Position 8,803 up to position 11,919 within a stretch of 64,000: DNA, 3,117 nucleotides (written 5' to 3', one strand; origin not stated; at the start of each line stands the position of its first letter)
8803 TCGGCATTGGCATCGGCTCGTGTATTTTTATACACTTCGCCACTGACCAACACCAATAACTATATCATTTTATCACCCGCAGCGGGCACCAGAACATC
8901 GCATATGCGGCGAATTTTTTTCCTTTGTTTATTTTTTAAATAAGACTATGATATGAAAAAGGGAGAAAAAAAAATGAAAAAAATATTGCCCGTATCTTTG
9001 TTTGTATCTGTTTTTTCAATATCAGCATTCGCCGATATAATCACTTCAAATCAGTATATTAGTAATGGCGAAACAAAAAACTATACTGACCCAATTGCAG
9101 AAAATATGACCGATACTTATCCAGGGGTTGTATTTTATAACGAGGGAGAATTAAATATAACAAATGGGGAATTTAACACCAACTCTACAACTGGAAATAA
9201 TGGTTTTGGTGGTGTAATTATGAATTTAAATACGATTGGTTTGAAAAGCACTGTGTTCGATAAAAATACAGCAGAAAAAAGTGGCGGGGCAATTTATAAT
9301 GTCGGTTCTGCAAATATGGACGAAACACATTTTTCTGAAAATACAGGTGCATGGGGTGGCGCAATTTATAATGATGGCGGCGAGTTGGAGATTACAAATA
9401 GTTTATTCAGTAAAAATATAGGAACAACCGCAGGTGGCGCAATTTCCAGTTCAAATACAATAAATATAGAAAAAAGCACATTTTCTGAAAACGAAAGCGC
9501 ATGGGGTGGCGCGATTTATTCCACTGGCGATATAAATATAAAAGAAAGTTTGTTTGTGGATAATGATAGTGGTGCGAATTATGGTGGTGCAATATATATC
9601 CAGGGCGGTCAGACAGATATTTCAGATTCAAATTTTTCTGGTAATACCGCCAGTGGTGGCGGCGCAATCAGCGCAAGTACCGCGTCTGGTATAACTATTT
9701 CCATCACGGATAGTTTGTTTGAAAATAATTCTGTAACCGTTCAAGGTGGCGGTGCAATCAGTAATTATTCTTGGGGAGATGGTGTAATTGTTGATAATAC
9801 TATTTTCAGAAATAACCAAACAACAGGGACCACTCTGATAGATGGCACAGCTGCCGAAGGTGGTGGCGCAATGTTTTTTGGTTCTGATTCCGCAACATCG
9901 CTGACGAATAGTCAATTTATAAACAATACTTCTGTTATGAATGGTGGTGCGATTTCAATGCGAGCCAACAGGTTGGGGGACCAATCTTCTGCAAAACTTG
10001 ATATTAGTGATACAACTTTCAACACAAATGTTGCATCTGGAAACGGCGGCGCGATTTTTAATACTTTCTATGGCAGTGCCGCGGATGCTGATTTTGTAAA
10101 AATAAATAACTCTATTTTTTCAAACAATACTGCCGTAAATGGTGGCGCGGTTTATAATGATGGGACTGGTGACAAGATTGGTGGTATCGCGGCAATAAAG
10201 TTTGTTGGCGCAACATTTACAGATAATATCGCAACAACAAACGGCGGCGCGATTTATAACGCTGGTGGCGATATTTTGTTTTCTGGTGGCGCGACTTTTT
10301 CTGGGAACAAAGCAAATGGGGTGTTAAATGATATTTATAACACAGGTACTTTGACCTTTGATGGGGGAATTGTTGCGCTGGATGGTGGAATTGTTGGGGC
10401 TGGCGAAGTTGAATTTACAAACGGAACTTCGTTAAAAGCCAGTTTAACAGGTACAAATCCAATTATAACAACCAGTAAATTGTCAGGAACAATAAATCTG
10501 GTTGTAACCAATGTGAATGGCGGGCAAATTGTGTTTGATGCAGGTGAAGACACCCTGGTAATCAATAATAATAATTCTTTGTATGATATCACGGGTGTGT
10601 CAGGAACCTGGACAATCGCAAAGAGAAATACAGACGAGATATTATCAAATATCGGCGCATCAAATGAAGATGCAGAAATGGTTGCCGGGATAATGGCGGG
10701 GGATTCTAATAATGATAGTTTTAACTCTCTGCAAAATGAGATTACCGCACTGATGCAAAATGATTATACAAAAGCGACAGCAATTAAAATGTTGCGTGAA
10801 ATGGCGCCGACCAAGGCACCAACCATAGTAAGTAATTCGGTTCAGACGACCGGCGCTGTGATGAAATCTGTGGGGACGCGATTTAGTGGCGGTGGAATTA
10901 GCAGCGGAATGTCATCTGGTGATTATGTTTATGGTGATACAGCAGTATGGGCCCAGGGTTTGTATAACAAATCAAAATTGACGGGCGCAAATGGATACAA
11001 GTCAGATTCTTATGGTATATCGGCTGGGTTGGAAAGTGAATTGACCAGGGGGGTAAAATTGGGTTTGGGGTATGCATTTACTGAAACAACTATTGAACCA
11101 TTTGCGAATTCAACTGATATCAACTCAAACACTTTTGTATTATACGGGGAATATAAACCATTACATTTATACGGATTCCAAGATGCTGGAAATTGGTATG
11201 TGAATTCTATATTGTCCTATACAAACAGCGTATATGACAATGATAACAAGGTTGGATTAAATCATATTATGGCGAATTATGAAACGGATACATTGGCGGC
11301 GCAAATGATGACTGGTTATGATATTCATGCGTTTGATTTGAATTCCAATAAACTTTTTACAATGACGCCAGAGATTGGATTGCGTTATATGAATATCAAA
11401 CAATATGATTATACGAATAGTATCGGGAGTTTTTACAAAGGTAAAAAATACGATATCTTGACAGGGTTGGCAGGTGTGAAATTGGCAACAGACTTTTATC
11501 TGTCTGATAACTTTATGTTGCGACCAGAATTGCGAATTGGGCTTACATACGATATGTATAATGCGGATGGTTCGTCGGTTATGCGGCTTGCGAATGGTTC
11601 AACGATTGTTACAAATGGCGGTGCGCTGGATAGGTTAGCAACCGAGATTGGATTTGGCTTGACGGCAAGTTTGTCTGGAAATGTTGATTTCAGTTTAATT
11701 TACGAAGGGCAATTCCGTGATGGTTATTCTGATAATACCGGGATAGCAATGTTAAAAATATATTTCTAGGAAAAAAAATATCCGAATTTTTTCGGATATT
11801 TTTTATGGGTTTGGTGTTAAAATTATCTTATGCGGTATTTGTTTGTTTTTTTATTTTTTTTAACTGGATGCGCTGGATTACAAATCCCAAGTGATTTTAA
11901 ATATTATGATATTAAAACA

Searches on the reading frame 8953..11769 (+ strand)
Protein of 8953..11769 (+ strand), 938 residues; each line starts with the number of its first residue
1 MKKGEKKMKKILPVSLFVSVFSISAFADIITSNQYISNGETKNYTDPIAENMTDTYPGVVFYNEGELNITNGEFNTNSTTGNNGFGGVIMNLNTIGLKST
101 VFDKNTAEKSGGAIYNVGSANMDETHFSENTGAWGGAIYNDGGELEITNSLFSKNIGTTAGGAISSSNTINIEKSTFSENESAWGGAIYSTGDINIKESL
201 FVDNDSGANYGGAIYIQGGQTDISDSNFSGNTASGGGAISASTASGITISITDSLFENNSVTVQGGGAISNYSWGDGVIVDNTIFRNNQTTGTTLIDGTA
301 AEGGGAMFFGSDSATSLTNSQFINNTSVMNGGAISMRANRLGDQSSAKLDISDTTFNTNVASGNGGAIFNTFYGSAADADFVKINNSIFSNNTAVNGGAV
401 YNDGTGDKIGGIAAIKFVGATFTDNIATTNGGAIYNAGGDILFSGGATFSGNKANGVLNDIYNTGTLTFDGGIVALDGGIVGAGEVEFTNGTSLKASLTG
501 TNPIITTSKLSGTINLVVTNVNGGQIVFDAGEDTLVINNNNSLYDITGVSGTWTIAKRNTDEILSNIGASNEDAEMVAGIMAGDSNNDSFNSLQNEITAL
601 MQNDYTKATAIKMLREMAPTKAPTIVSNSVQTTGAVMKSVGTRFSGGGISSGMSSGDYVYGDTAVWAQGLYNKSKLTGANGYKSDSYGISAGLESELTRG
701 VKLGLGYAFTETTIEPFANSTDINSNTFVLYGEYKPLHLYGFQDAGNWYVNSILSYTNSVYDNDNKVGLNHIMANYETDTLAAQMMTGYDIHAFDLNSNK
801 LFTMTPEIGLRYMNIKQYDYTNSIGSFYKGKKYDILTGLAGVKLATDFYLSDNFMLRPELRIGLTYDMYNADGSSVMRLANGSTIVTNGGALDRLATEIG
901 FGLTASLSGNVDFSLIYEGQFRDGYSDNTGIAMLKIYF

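Call 16: find_encoding_contigs(protein=window:8953-11769:+, flank=10000, max_places=1)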
Protein window:8953-11769:+ (938 aa): 1 contig read that carries it; 1 place shown.
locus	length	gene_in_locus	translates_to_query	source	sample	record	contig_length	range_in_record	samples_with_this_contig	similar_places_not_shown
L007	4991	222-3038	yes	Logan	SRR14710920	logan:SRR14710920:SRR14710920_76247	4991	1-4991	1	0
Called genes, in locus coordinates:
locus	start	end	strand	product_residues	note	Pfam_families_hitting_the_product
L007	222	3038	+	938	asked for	PF02415:Chlam_PMP (faint), PF03797:Autotransporter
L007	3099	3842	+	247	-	-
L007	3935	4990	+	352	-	?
